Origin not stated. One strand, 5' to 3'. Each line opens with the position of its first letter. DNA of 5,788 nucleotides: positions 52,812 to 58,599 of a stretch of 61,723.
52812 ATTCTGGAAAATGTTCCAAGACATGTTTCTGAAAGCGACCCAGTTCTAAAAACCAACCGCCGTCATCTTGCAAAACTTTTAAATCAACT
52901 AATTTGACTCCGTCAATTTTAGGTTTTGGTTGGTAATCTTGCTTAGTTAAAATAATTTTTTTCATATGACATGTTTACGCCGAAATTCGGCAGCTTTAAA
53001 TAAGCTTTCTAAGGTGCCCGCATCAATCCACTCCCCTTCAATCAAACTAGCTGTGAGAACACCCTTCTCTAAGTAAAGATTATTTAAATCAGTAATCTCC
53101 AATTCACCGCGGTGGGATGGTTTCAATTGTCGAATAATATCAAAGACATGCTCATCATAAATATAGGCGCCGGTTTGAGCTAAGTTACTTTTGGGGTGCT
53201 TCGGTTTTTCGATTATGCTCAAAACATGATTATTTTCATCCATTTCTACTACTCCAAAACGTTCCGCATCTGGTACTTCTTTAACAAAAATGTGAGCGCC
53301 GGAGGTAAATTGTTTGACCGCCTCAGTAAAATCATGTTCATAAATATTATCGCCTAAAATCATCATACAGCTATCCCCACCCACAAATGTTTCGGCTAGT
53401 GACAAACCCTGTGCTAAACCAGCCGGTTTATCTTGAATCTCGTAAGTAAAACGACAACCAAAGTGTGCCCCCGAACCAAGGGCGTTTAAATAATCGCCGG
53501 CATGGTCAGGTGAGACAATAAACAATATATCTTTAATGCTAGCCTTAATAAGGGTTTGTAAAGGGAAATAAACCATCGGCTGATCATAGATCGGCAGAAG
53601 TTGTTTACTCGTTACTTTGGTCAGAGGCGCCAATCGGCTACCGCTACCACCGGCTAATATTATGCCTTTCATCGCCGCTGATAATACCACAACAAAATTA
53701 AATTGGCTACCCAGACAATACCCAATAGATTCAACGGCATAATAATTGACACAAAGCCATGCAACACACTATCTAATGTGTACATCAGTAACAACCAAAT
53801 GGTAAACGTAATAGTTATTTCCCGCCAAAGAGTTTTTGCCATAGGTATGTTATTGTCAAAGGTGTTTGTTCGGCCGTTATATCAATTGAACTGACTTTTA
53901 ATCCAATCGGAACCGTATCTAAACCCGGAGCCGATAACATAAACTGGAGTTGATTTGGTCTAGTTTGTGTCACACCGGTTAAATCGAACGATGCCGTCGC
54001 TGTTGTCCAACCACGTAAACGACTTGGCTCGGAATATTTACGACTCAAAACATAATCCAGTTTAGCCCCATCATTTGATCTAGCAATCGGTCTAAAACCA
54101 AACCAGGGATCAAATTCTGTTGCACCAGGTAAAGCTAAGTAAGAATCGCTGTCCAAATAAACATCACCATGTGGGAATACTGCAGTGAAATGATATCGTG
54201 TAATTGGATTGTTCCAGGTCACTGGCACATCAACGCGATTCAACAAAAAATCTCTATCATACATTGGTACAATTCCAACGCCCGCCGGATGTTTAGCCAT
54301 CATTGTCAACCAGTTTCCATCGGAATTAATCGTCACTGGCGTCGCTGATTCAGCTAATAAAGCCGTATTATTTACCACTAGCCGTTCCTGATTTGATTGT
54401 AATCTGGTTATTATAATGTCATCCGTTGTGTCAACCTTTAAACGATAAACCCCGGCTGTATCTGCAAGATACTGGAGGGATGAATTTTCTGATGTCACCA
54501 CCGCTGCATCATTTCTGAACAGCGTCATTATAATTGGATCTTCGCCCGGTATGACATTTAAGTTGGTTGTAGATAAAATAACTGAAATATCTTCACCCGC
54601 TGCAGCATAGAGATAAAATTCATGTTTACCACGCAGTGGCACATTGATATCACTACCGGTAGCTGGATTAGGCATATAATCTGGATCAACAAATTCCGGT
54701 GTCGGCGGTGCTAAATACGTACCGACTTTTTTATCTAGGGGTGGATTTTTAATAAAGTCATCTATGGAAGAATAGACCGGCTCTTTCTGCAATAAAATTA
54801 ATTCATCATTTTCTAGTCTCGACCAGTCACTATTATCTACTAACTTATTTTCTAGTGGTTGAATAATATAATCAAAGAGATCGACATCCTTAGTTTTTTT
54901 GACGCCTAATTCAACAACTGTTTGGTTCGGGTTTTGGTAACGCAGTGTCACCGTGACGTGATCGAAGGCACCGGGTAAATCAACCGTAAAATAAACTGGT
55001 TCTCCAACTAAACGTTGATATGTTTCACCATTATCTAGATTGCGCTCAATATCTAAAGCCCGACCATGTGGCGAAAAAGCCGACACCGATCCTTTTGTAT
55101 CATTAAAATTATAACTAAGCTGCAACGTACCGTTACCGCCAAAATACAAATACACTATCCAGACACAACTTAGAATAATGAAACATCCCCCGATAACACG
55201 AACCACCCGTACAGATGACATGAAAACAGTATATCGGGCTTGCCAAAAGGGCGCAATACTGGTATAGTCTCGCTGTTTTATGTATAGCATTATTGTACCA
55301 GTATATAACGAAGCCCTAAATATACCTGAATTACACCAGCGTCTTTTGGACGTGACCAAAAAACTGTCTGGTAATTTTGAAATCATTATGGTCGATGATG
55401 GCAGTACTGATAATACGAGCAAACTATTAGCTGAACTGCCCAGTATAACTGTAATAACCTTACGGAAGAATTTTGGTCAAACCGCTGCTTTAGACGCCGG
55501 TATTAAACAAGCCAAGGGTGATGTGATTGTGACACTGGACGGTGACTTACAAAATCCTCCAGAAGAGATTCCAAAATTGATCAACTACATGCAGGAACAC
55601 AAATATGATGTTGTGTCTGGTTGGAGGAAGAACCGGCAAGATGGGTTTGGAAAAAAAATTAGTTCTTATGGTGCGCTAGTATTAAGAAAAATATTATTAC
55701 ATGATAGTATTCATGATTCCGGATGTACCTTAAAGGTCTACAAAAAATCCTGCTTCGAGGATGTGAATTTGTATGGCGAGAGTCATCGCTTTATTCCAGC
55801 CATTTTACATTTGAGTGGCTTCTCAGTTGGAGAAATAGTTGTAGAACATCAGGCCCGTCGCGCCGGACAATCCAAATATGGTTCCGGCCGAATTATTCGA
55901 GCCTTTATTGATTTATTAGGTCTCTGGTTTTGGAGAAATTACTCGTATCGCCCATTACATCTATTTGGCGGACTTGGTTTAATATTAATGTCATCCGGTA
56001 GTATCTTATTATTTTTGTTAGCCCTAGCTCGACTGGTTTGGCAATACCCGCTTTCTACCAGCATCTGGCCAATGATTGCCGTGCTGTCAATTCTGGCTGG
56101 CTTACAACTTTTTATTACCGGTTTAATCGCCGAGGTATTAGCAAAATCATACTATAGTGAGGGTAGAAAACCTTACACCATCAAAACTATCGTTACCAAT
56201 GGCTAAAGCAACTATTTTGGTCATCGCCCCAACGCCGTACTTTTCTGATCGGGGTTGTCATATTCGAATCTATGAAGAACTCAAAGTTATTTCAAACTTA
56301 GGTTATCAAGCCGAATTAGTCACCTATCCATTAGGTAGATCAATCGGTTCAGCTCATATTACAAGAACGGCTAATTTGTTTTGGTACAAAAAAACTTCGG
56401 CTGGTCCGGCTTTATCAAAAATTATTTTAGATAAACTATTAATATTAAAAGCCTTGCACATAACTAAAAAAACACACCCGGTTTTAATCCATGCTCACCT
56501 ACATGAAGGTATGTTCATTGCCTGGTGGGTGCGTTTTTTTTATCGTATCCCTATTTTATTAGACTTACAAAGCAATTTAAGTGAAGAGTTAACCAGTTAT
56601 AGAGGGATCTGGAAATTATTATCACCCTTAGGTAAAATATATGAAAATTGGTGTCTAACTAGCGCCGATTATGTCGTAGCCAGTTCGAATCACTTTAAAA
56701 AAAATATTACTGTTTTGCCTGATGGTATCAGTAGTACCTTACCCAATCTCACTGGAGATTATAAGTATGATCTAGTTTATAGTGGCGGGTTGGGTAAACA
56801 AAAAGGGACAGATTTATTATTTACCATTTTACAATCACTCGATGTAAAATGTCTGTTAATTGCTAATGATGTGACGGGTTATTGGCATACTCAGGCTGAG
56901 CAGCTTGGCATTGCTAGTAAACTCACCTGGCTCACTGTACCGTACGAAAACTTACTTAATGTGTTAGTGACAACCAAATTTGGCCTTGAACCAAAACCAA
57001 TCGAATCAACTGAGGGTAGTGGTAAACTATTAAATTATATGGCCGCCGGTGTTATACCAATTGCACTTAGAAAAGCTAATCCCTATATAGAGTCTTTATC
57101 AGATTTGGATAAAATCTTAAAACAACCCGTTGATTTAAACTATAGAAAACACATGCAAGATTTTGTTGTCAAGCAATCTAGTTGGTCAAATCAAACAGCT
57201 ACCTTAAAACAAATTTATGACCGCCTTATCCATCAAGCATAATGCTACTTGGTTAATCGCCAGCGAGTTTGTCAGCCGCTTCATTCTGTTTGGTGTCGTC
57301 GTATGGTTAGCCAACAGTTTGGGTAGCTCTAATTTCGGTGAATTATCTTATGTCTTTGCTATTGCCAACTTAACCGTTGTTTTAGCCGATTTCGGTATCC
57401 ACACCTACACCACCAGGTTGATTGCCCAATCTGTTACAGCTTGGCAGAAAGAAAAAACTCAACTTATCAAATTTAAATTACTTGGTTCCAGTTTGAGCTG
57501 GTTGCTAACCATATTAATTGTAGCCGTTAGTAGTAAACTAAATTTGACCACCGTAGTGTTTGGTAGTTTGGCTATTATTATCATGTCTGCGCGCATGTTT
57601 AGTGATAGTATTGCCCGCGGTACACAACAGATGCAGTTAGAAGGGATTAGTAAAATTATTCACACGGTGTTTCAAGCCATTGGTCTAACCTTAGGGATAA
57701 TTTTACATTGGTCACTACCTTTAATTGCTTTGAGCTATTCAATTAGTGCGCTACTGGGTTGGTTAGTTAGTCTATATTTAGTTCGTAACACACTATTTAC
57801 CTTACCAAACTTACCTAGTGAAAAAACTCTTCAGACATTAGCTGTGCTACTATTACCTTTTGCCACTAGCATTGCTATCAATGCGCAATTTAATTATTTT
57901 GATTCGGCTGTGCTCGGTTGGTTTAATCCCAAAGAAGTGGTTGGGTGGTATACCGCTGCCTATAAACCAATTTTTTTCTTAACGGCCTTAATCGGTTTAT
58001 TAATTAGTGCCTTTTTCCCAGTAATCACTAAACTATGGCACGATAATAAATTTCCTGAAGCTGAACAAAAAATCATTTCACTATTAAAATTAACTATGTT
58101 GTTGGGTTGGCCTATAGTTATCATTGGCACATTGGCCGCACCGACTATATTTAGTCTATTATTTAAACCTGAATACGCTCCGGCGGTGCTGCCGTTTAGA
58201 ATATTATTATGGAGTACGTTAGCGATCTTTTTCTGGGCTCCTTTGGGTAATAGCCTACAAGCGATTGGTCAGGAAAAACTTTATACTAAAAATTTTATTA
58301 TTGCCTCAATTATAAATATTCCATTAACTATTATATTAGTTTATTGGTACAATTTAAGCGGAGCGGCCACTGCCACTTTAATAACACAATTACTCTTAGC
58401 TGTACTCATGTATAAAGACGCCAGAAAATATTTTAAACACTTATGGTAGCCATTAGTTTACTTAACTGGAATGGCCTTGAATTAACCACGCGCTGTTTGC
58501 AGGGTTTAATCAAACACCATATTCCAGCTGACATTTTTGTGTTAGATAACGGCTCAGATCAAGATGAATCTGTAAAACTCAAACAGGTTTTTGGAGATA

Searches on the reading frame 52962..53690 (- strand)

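Call 74: search_protein_families(library=pfam, proteins=[window:52962-53690:-], max_evalue=0.001)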
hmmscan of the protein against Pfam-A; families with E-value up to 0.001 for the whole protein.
window:52962-53690:- (242 aa): 2 families
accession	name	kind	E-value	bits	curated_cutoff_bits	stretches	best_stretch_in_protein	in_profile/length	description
PF00483.29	NTP_transferase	-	1.9e-62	211.5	21.2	1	8-237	1-242/245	Nucleotidyl transferase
PF12804.13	NTP_transf_3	-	7.2e-10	39.7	27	1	9-136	1-120/160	MobA-like NTP transferase domain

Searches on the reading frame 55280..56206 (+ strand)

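Call 75: search_protein_families(library=pfam, proteins=[window:55280-56206:+], max_evalue=0.001)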
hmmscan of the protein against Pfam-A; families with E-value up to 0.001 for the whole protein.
window:55280-56206:+ (308 aa): 3 families
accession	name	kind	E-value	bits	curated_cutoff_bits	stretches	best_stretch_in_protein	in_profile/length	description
PF00535.33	Glycos_transf_2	-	4.1e-37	128.1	23.3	1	3-161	1-166/168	Glycosyl transferase family 2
PF10111.15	Glyco_tranf_2_2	-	1.8e-07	31.4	27.3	1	3-105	1-107/276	Glycosyltransferase like family 2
PF13641.12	Glyco_tranf_2_3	-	9.6e-06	26.2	27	1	3-115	4-122/230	Glycosyltransferase like family 2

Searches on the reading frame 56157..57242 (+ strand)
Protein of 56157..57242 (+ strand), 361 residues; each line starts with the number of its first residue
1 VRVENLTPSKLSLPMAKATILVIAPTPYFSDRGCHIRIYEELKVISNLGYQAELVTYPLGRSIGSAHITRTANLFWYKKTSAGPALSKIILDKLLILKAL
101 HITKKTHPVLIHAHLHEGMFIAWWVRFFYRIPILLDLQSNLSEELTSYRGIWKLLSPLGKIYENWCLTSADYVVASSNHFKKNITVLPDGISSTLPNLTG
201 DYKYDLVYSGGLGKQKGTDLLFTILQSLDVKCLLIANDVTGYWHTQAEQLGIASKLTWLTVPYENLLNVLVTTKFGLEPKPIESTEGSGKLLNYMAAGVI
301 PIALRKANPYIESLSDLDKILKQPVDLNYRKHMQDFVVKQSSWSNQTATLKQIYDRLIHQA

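Call 75: search_protein_families(library=pfam, proteins=[window:56157-57242:+], max_evalue=0.001)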
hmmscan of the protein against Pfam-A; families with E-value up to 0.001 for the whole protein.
window:56157-57242:+ (361 aa): 2 families
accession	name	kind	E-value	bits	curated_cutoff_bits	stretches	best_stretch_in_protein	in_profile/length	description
PF13439.12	Glyco_transf_4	-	4.4e-06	27.2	28.5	1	39-184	9-148/170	Glycosyltransferase Family 4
PF13579.12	Glyco_trans_4_4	-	0.00012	22.9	29.7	1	96-183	62-141/158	Glycosyl transferase 4-like domain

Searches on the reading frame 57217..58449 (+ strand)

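Call 75: search_protein_families(library=pfam, proteins=[window:57217-58449:+], max_evalue=0.001)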
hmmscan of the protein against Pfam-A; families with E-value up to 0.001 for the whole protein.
window:57217-58449:+ (410 aa): 3 families
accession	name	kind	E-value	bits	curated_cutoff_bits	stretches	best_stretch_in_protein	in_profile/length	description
PF01943.22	Polysacc_synt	-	3.7e-26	92.6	28.2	1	8-274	3-274/274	Polysaccharide biosynthesis protein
PF01554.23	MatE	-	1.9e-08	34.6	24.9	1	216-372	3-160/161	MatE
PF03023.19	MurJ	-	2.6e-05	23.5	27.4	1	164-404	149-401/451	Lipid II flippase MurJ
